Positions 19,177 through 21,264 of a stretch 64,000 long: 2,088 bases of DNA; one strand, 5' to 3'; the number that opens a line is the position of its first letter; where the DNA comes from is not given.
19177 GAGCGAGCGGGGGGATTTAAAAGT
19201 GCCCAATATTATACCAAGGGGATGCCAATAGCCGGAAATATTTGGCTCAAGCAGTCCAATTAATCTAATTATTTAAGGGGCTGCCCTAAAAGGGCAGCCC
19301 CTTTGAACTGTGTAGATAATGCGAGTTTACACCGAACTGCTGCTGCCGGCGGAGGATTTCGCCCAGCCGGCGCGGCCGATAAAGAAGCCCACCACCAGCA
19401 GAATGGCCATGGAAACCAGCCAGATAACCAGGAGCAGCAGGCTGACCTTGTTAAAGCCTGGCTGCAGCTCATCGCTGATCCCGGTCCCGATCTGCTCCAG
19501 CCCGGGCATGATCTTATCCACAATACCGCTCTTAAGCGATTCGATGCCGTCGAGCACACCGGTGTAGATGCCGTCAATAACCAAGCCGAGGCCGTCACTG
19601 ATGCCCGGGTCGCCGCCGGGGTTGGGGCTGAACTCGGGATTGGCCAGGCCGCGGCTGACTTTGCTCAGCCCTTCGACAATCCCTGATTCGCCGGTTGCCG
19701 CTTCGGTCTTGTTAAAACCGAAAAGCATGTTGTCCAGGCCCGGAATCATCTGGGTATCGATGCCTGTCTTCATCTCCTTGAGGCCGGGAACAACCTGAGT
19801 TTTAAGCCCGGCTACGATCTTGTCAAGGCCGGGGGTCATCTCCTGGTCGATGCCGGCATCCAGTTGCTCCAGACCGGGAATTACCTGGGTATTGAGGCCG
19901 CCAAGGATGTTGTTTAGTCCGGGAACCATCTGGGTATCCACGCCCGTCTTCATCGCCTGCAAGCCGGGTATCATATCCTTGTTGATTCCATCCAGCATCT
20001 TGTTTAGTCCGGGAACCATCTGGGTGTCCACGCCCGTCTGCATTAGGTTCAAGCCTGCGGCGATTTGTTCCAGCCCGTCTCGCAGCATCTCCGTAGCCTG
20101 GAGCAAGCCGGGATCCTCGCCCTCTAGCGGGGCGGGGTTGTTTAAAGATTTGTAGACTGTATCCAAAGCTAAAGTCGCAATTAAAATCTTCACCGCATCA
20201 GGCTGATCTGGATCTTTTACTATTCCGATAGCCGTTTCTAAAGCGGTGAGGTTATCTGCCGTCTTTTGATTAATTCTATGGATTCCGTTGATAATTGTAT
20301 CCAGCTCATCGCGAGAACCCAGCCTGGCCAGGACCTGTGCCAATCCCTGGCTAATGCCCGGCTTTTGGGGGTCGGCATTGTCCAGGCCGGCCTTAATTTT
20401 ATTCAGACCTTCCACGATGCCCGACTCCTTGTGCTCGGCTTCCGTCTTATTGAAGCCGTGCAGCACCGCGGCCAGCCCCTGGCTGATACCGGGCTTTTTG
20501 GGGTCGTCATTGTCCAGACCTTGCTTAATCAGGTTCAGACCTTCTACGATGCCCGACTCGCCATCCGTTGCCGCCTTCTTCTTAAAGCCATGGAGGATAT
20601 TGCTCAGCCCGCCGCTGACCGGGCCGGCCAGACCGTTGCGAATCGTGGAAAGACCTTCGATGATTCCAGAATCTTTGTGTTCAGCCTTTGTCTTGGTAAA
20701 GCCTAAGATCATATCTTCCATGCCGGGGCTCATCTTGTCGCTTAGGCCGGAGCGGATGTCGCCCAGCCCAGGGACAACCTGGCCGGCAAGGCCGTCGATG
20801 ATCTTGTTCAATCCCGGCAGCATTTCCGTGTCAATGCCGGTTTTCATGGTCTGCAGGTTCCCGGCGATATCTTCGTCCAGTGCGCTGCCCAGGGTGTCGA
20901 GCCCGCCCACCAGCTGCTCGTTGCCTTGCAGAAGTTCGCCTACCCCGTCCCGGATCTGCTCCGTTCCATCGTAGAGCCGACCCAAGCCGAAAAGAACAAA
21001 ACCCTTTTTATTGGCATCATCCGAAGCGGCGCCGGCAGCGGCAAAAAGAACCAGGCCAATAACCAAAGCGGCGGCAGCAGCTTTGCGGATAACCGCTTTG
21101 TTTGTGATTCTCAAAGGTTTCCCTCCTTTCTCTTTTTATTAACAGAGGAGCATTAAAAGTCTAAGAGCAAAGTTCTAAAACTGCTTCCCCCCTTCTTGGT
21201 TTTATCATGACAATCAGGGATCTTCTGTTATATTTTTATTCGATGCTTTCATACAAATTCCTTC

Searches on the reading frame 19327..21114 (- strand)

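Call 58: search_protein_families(library=pfam, proteins=[window:19327-21114:-], max_evalue=0.00001)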
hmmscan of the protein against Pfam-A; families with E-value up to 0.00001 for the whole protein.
window:19327-21114:- (595 aa): 0 families

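Call 79: search_protein_families(library=pfam, proteins=[window:19327-21114:-], max_evalue=0.001)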
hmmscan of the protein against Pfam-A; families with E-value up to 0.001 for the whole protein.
window:19327-21114:- (595 aa): 1 family
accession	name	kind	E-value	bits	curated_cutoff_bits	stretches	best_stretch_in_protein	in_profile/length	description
PF21300.2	LbR_Ice_bind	-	7.7e-05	23.2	30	0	390-485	2-93/97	Grass antifreeze beta roll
